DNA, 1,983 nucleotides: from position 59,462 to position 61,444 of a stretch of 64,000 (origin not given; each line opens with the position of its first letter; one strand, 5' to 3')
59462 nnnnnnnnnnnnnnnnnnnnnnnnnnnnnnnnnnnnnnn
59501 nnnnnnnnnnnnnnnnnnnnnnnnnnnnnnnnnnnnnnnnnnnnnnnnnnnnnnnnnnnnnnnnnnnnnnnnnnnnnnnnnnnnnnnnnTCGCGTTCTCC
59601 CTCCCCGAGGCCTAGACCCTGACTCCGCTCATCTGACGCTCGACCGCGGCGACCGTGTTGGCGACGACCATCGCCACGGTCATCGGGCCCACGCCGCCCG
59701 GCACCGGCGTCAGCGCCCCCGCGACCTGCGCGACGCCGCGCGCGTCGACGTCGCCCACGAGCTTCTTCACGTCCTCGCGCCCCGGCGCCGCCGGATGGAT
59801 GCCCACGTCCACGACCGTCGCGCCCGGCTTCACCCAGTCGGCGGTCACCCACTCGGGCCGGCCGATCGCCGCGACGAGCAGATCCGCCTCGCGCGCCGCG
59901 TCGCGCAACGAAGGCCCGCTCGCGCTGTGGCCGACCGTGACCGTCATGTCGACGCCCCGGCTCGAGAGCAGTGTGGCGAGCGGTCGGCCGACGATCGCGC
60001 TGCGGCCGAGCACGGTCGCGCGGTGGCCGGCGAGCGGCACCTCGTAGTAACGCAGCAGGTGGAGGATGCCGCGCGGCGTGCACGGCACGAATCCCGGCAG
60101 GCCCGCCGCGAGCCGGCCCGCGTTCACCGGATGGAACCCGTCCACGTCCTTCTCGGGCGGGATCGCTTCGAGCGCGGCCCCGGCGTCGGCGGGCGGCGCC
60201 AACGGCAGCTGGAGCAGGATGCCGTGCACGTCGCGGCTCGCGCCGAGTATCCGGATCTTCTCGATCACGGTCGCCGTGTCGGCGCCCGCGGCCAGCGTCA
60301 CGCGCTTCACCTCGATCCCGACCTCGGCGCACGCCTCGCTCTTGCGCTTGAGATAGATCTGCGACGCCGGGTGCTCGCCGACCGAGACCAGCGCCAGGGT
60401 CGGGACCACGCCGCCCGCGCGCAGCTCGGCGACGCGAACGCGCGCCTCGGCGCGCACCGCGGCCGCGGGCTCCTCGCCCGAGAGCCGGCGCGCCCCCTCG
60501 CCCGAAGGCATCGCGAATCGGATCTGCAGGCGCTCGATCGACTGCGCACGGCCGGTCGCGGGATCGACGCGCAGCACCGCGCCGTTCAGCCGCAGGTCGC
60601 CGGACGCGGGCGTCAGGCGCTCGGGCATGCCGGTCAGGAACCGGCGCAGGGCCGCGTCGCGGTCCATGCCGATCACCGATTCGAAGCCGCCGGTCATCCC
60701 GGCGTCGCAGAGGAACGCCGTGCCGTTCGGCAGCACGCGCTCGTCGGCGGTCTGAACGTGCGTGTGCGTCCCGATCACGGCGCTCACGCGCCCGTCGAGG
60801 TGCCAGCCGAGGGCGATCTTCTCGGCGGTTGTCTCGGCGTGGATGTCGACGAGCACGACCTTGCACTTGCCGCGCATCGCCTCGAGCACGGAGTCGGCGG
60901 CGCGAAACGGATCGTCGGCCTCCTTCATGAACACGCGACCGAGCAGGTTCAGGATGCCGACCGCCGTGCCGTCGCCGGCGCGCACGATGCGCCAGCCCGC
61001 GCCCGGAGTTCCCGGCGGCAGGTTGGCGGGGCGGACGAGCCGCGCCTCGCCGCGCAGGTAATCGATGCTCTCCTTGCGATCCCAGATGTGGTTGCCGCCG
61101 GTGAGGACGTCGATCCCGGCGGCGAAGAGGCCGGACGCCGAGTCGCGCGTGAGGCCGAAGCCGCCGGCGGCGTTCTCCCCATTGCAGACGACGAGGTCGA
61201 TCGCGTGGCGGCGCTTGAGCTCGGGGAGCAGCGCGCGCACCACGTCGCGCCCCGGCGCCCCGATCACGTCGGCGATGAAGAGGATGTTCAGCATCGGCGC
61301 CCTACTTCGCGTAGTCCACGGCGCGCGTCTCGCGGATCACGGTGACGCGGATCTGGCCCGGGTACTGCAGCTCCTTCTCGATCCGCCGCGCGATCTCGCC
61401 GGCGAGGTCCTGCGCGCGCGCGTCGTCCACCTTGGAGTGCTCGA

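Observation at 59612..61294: Single-ORF fusion of YmdB-type phosphodiesterase and FolD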

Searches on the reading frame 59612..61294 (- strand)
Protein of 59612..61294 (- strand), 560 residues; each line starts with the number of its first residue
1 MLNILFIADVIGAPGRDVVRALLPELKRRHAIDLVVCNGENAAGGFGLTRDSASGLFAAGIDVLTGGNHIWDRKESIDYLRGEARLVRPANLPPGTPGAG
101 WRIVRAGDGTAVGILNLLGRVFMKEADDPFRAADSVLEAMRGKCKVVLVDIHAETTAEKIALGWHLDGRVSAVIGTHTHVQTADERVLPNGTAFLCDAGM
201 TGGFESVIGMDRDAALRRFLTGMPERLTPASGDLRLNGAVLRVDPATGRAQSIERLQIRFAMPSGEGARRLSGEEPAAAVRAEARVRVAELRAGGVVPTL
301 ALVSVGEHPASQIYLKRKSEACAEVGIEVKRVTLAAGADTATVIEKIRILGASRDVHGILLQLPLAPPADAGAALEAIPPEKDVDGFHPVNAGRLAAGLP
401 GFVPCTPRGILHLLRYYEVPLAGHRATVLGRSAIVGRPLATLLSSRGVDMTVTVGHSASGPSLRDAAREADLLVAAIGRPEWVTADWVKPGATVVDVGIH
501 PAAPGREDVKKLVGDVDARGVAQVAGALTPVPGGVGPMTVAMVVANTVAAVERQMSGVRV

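Call 3: search_protein_families(library=pfam, proteins=[window:59612-61294:-], max_evalue=0.01)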
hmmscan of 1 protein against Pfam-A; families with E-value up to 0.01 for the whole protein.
window:59612-61294:- (560 aa): 4 families
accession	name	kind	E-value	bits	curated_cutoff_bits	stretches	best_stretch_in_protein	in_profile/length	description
PF13277.11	YmdB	-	1.8e-104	349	27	1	5-256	1-253/253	YmdB-like protein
PF02882.25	THF_DHG_CYH_C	-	5.7e-57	191.9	27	1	388-554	1-159/160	Tetrahydrofolate dehydrogenase/cyclohydrolase, NAD(P)-binding domain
PF00763.28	THF_DHG_CYH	-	1.9e-28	99.5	32.8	1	271-385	1-115/115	Tetrahydrofolate dehydrogenase/cyclohydrolase, catalytic domain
PF00149.33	Metallophos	-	2.8e-08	34.9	21.5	1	3-180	2-190/191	Calcineurin-like phosphoesterase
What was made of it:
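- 60521..61294 (-): YmdB/TIGR00282 dinuclear metallophosphoesterase domain (aa 1-258). PF13277 full-length, E 1.8e-104 (call 3).
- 59615..60493 (-): FolD, methylene-THF dehydrogenase / methenyl-THF cyclohydrolase (aa 268-560). Catalytic domain at 60140..60484, NAD(P)-binding domain at 59633..60133. PF00763 and PF02882, both full-length (call 3).
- On FolD (bifunctional methylene-THF dehydrogenase / methenyl-THF cyclohydrolase): 99.5 bits (1-115/115) and 191.9 bits (1-159/160), both above their gathering scores (call 3).
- Checked: Pfam (call 3): YmdB PF13277 aa 5-256 (profile 1-253/253, E 1.8e-104), THF_DHG_CYH PF00763 aa 271-385 (1-115/115), THF_DHG_CYH_C PF02882 aa 388-554 (1-159/160).
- Both Pfam FolD domains match full-length, far above their gathering scores (call 3).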

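Call 4: search_protein_families(library=ncbifam, proteins=[window:59612-61294:-], max_evalue=0.01)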
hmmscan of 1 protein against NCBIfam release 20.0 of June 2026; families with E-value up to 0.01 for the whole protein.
window:59612-61294:- (560 aa): 31 families (the best 25 are shown)
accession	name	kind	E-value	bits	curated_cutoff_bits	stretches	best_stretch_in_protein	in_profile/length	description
NF010781.0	PRK14184.1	equivalog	1.7e-88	296.4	438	1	271-554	4-283/286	bifunctional 5,10-methylene-tetrahydrofolate dehydrogenase/ 5,10-methylene-tetrahydrofolate cyclohydrolase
NF010786.0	PRK14189.1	subfamily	1.7e-87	293.1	421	1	268-555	3-282/285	bifunctional methylenetetrahydrofolate dehydrogenase/methenyltetrahydrofolate cyclohydrolase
NF010785.0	PRK14188.1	subfamily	2.5e-86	289.3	396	1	269-555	4-290/297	bifunctional methylenetetrahydrofolate dehydrogenase/methenyltetrahydrofolate cyclohydrolase FolD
NF010770.0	PRK14173.1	equivalog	2.6e-85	286.1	411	1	268-556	3-283/287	bifunctional 5,10-methylene-tetrahydrofolate dehydrogenase/ 5,10-methylene-tetrahydrofolate cyclohydrolase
NF010783.0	PRK14186.1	equivalog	8.7e-84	281.1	333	1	268-555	2-286/297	bifunctional methylenetetrahydrofolate dehydrogenase/methenyltetrahydrofolate cyclohydrolase FolD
TIGR00282.1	TIGR00282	hypoth_equivalog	4.6e-83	278.6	254.15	1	3-258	2-258/266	TIGR00282 family metallophosphoesterase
NF010775.0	PRK14178.1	equivalog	2.6e-81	272.9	465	1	290-556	19-276/279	bifunctional methylenetetrahydrofolate dehydrogenase/methenyltetrahydrofolate cyclohydrolase FolD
NF008058.0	PRK10792.1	equivalog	1e-80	270.8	355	1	268-554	3-282/285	bifunctional methylenetetrahydrofolate dehydrogenase/methenyltetrahydrofolate cyclohydrolase FolD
NF010789.1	PRK14193.1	equivalog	9.1e-79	264.6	401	1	268-553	2-280/281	bifunctional methylenetetrahydrofolate dehydrogenase/methenyltetrahydrofolate cyclohydrolase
NF010787.0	PRK14191.1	equivalog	1.1e-77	261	423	1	272-555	5-281/285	bifunctional methylenetetrahydrofolate dehydrogenase/methenyltetrahydrofolate cyclohydrolase FolD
NF010776.0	PRK14179.1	equivalog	2.8e-77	259.6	445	1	272-555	6-282/284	bifunctional methylenetetrahydrofolate dehydrogenase/methenyltetrahydrofolate cyclohydrolase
NF010764.0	PRK14167.1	subfamily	9.2e-77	258.1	477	1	271-555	5-290/297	bifunctional 5,10-methylene-tetrahydrofolate dehydrogenase/ 5,10-methylene-tetrahydrofolate cyclohydrolase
NF010766.0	PRK14169.1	equivalog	1.9e-76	257.2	450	1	269-557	3-283/283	bifunctional methylenetetrahydrofolate dehydrogenase/methenyltetrahydrofolate cyclohydrolase FolD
NF010771.0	PRK14174.1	equivalog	8.9e-76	254.8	530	1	276-554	9-292/295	bifunctional 5,10-methylene-tetrahydrofolate dehydrogenase/ 5,10-methylene-tetrahydrofolate cyclohydrolase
NF010790.0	PRK14194.1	equivalog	6e-74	249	508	1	271-556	7-287/301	bifunctional methylenetetrahydrofolate dehydrogenase/methenyltetrahydrofolate cyclohydrolase FolD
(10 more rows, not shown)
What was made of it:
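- On YmdB / TIGR00282 metallophosphoesterase: TIGR00282: 278.6 bits against a cutoff of 254.15 (calls 3, 4).
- On FolD (bifunctional methylene-THF dehydrogenase / methenyl-THF cyclohydrolase): The best is 296.4 bits against a cutoff of 438 (NF010781); the closest to passing is 281 against 333 (NF010783) (call 4).
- Closest known: Bacterial bifunctional FolD. Different: It falls below the NCBIfam equivalog cutoffs (call 4).
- All NCBIfam FolD equivalog models score below their curated cutoffs, for example 296 against 438 bits (call 4).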

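Call 5: find_homologous_proteins(query=window:59612-61294:-, max_evalue=1e-10)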
Query window:59612-61294:- (560 aa): 1808 proteins with E <= 1e-10 among 8000 candidates; the best 120 are listed.
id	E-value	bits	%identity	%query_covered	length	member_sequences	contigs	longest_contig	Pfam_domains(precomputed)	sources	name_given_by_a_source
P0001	0.0e+0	1101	90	100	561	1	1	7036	PF13277.12,PF02882.26,PF00763.29,PF00149.34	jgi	jgi:2',3'-cyclic-nucleotide 2'-phosphodiesterase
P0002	0.0e+0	1019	82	100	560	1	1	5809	PF13277.12,PF02882.26,PF00763.29,PF00149.34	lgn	-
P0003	0.0e+0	1018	83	100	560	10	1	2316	PF13277.12,PF02882.26,PF00763.29,PF00149.34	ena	-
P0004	2.9e-296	1002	82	100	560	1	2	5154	PF13277.12,PF02882.26,PF00763.29,PF00149.34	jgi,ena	-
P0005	3.6e-296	1001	82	100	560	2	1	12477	PF13277.12,PF02882.26,PF00763.29,PF00149.34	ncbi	-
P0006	4.3e-295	998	81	100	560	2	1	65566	PF13277.12,PF02882.26,PF00763.29,PF00149.34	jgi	jgi:hypothetical protein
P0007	6.0e-295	997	82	100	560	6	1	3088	PF13277.12,PF02882.26,PF00763.29,PF00149.34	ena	-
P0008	1.4e-294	996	81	100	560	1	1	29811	PF13277.12,PF02882.26,PF00763.29,PF00149.34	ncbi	-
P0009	2.5e-294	995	82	100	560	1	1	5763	PF13277.12,PF02882.26,PF00763.29,PF00149.34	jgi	jgi:2',3'-cyclic-nucleotide 2'-phosphodiesterase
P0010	6.6e-292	987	80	100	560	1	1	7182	PF13277.12,PF02882.26,PF00763.29,PF00149.34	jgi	jgi:hypothetical protein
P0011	2.9e-291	985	80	100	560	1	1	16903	PF13277.12,PF02882.26,PF00763.29,PF00149.34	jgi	jgi:2',3'-cyclic-nucleotide 2'-phosphodiesterase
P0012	6.0e-290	981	80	100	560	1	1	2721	PF13277.12,PF02882.26,PF00763.29,PF00149.34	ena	-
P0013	6.2e-290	981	80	99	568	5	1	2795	PF13277.12,PF02882.26,PF00763.29,PF00149.34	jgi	-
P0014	1.1e-288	977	79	100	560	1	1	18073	PF13277.12,PF02882.26,PF00763.29,PF00149.34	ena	-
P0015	1.3e-288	976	79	100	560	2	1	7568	PF13277.12,PF02882.26,PF00763.29,PF00149.34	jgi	-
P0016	4.3e-288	975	79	100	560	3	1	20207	PF13277.12,PF02882.26,PF00763.29,PF00149.34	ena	-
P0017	6.5e-288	974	78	100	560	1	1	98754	PF13277.12,PF02882.26,PF00763.29,PF00149.34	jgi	jgi:2',3'-cyclic-nucleotide 2'-phosphodiesterase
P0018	2.4e-287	972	79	100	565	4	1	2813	PF13277.12,PF02882.26,PF00763.29,PF00149.34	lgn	-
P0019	3.7e-287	972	80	100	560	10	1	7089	PF13277.12,PF02882.26,PF00763.29,PF00149.34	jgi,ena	-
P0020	4.9e-287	971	79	100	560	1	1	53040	PF13277.12,PF02882.26,PF00763.29,PF00149.34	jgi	jgi:hypothetical protein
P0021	2.2e-283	959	79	100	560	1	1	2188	PF13277.12,PF02882.26,PF00763.29,PF00149.34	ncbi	-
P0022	5.8e-281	951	78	98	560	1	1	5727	PF13277.12,PF02882.26,PF00763.29,PF00149.34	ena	-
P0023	1.6e-278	943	76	100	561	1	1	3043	PF13277.12,PF02882.26,PF00763.29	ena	-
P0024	1.3e-271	920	76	100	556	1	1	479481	PF13277.12,PF02882.26,PF00763.29,PF00149.34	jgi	jgi:2',3'-cyclic-nucleotide 2'-phosphodiesterase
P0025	2.3e-269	913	74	100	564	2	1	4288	PF13277.12,PF02882.26,PF00763.29,PF00149.34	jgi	jgi:2',3'-cyclic-nucleotide 2'-phosphodiesterase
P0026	1.5e-268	910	75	100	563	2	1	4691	PF13277.12,PF02882.26,PF00763.29,PF00149.34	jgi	jgi:metallophosphoesterase (TIGR00282 family)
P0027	3.3e-268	909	74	100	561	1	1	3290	PF13277.12,PF02882.26,PF00763.29,PF00149.34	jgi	jgi:metallophosphoesterase (TIGR00282 family)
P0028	2.2e-267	906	75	100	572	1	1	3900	PF13277.12,PF02882.26,PF00763.29,PF00149.34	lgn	-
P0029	9.1e-267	904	74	100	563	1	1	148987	PF13277.12,PF02882.26,PF00763.29,PF00149.34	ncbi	-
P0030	1.0e-266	904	76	98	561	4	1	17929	PF13277.12,PF02882.26,PF00763.29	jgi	jgi:metallophosphoesterase (TIGR00282 family)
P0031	2.2e-266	903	74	98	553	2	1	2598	PF13277.12,PF02882.26,PF00763.29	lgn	-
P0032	2.9e-266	903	73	100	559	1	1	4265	PF13277.12,PF02882.26,PF00763.29,PF00149.34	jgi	jgi:2',3'-cyclic-nucleotide 2'-phosphodiesterase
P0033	3.1e-266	902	74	100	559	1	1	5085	PF13277.12,PF02882.26,PF00763.29,PF00149.34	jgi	-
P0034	4.0e-266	902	74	100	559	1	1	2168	PF13277.12,PF02882.26,PF00763.29,PF00149.34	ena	-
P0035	4.5e-266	902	74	100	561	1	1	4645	PF13277.12,PF02882.26,PF00763.29,PF00149.34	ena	-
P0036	8.4e-266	901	74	100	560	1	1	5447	PF13277.12,PF02882.26,PF00763.29,PF00149.34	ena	-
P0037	2.3e-265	900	74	100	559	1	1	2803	PF13277.12,PF02882.26,PF00763.29,PF00149.34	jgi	-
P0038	4.3e-265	899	73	100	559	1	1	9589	PF13277.12,PF02882.26,PF00763.29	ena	-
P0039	1.2e-264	897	73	100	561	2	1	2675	PF13277.12,PF02882.26,PF00763.29,PF00149.34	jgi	-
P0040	1.8e-264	897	73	100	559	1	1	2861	PF13277.12,PF02882.26,PF00763.29,PF00149.34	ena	-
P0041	2.9e-264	896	73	100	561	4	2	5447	PF13277.12,PF02882.26,PF00763.29,PF00149.34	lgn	-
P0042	3.5e-264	896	74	99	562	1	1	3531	PF13277.12,PF02882.26,PF00763.29,PF00149.34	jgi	jgi:metallophosphoesterase (TIGR00282 family)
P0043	3.8e-264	896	72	100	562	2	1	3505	PF13277.12,PF02882.26,PF00763.29,PF00149.34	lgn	-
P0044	4.4e-264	895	74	100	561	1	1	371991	PF13277.12,PF02882.26,PF00763.29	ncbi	-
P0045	6.2e-264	895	73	100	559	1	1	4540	PF13277.12,PF02882.26,PF00763.29,PF00149.34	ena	-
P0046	1.7e-263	893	73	100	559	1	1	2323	PF13277.12,PF02882.26,PF00763.29,PF00149.34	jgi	-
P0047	4.1e-263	892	74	100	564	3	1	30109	PF13277.12,PF02882.26,PF00763.29,PF00149.34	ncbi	ncbi:MAG TPA: TIGR00282 family metallophosphoesterase [Candidatus Eisenbacteria bacterium]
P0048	5.3e-263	892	73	100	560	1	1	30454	PF13277.12,PF02882.26,PF00763.29,PF00149.34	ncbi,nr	ncbi:MAG TPA: TIGR00282 family metallophosphoesterase [Candidatus Eisenbacteria bacterium]|nr:TIGR00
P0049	1.2e-262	891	72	100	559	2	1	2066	PF13277.12,PF02882.26,PF00763.29,PF00149.34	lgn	-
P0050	2.5e-262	890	71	100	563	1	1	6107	PF13277.12,PF02882.26,PF00763.29,PF00149.34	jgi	jgi:metallophosphoesterase (TIGR00282 family)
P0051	2.9e-262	889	73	100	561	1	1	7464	PF13277.12,PF02882.26,PF00763.29,PF00149.34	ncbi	-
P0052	3.4e-262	889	72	100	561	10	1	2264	PF13277.12,PF02882.26,PF00763.29,PF00149.34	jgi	-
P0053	3.9e-262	889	73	99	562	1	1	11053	PF13277.12,PF02882.26,PF00763.29,PF00149.34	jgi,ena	-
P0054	5.0e-262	889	73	100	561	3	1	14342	PF13277.12,PF02882.26,PF00763.29,PF00149.34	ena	-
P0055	1.7e-261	887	73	99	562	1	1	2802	PF13277.12,PF02882.26,PF00763.29,PF00149.34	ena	-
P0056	2.1e-261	887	73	99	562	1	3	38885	PF13277.12,PF02882.26,PF00763.29,PF00149.34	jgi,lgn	jgi:metallophosphoesterase (TIGR00282 family)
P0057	2.3e-261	886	73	100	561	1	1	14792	PF13277.12,PF02882.26,PF00763.29,PF00149.34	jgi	jgi:hypothetical protein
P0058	2.6e-261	886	73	99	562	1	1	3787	PF13277.12,PF02882.26,PF00763.29,PF00149.34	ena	-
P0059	4.7e-261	885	72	100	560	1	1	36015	PF13277.12,PF02882.26,PF00763.29,PF00149.34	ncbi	-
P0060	5.2e-261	885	73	99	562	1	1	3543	PF13277.12,PF02882.26,PF00763.29,PF00149.34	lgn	-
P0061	7.0e-261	885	73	99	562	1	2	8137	PF13277.12,PF02882.26,PF00763.29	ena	-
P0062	1.5e-260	884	73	100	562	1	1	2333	PF13277.12,PF02882.26,PF00763.29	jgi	jgi:metallophosphoesterase (TIGR00282 family)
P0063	2.0e-260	883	74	100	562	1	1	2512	PF13277.12,PF02882.26,PF00763.29,PF00149.34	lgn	-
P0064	2.6e-260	883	73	100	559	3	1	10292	PF13277.12,PF02882.26,PF00763.29,PF00149.34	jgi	jgi:metallophosphoesterase (TIGR00282 family)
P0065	4.5e-260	882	73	99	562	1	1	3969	PF13277.12,PF02882.26,PF00763.29,PF00149.34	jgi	jgi:metallophosphoesterase (TIGR00282 family)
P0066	7.0e-260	882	73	99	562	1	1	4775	PF13277.12,PF02882.26,PF00763.29,PF00149.34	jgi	-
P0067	1.6e-259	880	74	100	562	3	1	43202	PF13277.12,PF02882.26,PF00763.29,PF00149.34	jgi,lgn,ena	-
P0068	2.5e-259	880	73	100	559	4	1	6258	PF13277.12,PF02882.26,PF00763.29,PF00149.34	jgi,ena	jgi:metallophosphoesterase (TIGR00282 family)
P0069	2.9e-259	880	74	100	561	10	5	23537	PF13277.12,PF02882.26,PF00763.29,PF00149.34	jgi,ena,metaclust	metaclust:\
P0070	4.1e-259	879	73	100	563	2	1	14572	PF13277.12,PF02882.26,PF00763.29,PF00149.34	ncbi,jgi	-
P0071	6.2e-259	878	72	100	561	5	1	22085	PF13277.12,PF02882.26,PF00763.29,PF00149.34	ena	-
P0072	7.8e-259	878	72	100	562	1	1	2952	PF13277.12,PF02882.26,PF00763.29,PF00149.34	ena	-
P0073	1.1e-258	878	73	100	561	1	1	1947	PF13277.12,PF02882.26,PF00763.29,PF00149.34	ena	-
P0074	1.8e-258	877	73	99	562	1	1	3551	PF13277.12,PF02882.26,PF00763.29,PF00149.34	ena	-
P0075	1.9e-258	877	72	100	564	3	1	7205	PF13277.12,PF02882.26,PF00763.29,PF00149.34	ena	-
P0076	4.0e-258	876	72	100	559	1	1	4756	PF13277.12,PF02882.26,PF00763.29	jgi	jgi:hypothetical protein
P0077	4.4e-258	876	72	100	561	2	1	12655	PF13277.12,PF02882.26,PF00763.29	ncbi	-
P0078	6.1e-258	875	73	99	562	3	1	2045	PF13277.12,PF02882.26,PF00763.29,PF00149.34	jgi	jgi:metallophosphoesterase (TIGR00282 family)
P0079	8.7e-258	875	72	100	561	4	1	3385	PF13277.12,PF02882.26,PF00763.29,PF00149.34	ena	-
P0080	2.4e-257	873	74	100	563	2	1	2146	PF13277.12,PF02882.26,PF00763.29,PF00149.34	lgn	-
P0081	2.8e-257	873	72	100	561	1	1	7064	PF13277.12,PF02882.26,PF00763.29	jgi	jgi:metallophosphoesterase (TIGR00282 family)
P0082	3.8e-257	873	72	99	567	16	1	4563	PF13277.12,PF02882.26,PF00763.29,PF00149.34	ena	-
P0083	7.8e-257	871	71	100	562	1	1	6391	PF13277.12,PF02882.26,PF00763.29,PF00149.34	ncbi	-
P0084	1.3e-256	871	71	100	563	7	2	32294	PF13277.12,PF02882.26,PF00763.29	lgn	-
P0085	5.7e-256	869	72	100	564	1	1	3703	PF13277.12,PF02882.26,PF00763.29,PF00149.34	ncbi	-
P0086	6.2e-256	868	72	100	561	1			PF13277.12,PF02882.26,PF00763.29,PF00149.34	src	-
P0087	8.9e-256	868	73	99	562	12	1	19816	PF13277.12,PF02882.26,PF00763.29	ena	-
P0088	1.1e-255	868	72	99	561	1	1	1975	PF13277.12,PF02882.26,PF00763.29,PF00149.34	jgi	jgi:metallophosphoesterase (TIGR00282 family)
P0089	1.5e-255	867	72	99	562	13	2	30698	PF13277.12,PF02882.26,PF00763.29,PF00149.34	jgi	jgi:metallophosphoesterase (TIGR00282 family)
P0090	3.4e-255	866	71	100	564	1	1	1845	PF13277.12,PF02882.26,PF00763.29,PF00149.34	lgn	-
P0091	3.9e-255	866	71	99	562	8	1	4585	PF13277.12,PF02882.26,PF00763.29,PF00149.34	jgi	jgi:metallophosphoesterase (TIGR00282 family)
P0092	6.4e-255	865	71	100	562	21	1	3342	PF13277.12,PF02882.26,PF00763.29,PF00149.34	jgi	-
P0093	8.8e-255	865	73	100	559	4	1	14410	PF13277.12,PF02882.26,PF00763.29,PF00149.34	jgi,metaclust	metaclust:\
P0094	9.8e-255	865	71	100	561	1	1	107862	PF13277.12,PF02882.26,PF00763.29,PF00149.34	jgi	jgi:2',3'-cyclic-nucleotide 2'-phosphodiesterase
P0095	1.4e-254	864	71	100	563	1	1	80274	PF13277.12,PF02882.26,PF00763.29,PF00149.34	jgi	jgi:2',3'-cyclic-nucleotide 2'-phosphodiesterase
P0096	2.3e-254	863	71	100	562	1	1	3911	PF13277.12,PF02882.26,PF00763.29,PF00149.34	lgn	-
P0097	2.4e-254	863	72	99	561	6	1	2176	PF13277.12,PF02882.26,PF00763.29,PF00149.34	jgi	jgi:metallophosphoesterase (TIGR00282 family)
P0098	2.5e-254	863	72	100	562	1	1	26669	PF13277.12,PF02882.26,PF00763.29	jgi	jgi:hypothetical protein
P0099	4.4e-254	862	70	100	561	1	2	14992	PF13277.12,PF02882.26,PF00763.29,PF00149.34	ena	-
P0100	4.4e-254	862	73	100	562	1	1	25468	PF13277.12,PF02882.26,PF00763.29,PF00149.34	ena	-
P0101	1.2e-253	861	73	100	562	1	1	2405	PF13277.12,PF02882.26,PF00763.29,PF00149.34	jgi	jgi:metallophosphoesterase (TIGR00282 family)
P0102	1.3e-253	861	72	100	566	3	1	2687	PF13277.12,PF02882.26,PF00763.29,PF00149.34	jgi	jgi:metallophosphoesterase (TIGR00282 family)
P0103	2.5e-253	860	71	100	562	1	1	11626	PF13277.12,PF02882.26,PF00763.29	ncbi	-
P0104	1.1e-252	858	71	99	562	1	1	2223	PF13277.12,PF02882.26,PF00763.29,PF00149.34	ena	-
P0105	1.2e-252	858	71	99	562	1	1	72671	PF13277.12,PF02882.26,PF00763.29,PF00149.34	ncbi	-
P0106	1.4e-252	857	70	100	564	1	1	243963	PF13277.12,PF02882.26,PF00763.29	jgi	jgi:2',3'-cyclic-nucleotide 2'-phosphodiesterase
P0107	3.8e-252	856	72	98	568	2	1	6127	PF13277.12,PF02882.26,PF00763.29,PF00149.34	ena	-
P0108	4.3e-252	856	72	100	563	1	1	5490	PF13277.12,PF02882.26,PF00763.29,PF00149.34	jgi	jgi:metallophosphoesterase (TIGR00282 family)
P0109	7.4e-252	855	71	100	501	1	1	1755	PF13277.12,PF02882.26,PF00763.29,PF00149.34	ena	-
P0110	1.3e-251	854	71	100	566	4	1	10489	PF13277.12,PF02882.26,PF00763.29,PF00149.34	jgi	-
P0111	2.4e-251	853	72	98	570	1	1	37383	PF13277.12,PF02882.26,PF00763.29,PF00149.34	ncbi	-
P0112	2.2e-250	850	71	100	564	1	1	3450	PF13277.12,PF02882.26,PF00763.29,PF00149.34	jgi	jgi:metallophosphoesterase (TIGR00282 family)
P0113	2.5e-250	850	71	98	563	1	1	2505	PF13277.12,PF02882.26,PF00763.29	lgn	-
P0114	2.5e-250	850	72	98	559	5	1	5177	PF13277.12,PF02882.26,PF00763.29,PF00149.34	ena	-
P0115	4.6e-250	849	71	100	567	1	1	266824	PF13277.12,PF02882.26,PF00763.29,PF00149.34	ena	-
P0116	1.9e-249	847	71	98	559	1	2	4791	PF13277.12,PF02882.26,PF00763.29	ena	-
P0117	2.4e-249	847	72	100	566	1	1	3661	PF13277.12,PF02882.26,PF00763.29,PF00149.34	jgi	jgi:metallophosphoesterase (TIGR00282 family)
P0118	2.6e-249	847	70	100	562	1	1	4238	PF13277.12,PF02882.26,PF00763.29,PF00149.34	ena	-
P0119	6.2e-249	845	72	98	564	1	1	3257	PF13277.12,PF02882.26,PF00763.29,PF00149.34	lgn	-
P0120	1.8e-248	844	71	98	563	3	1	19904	PF13277.12,PF02882.26,PF00763.29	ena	-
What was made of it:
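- The same architecture appears in all 120 listed 90%-identity clusters, 70-90% identical, from JGI, ENA, NCBI and Logan; two are named Candidatus Eisenbacteria (call 5). All 120 listed independently assembled clusters, from four data sources, have the same uninterrupted architecture at about 560 aa (call 5).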
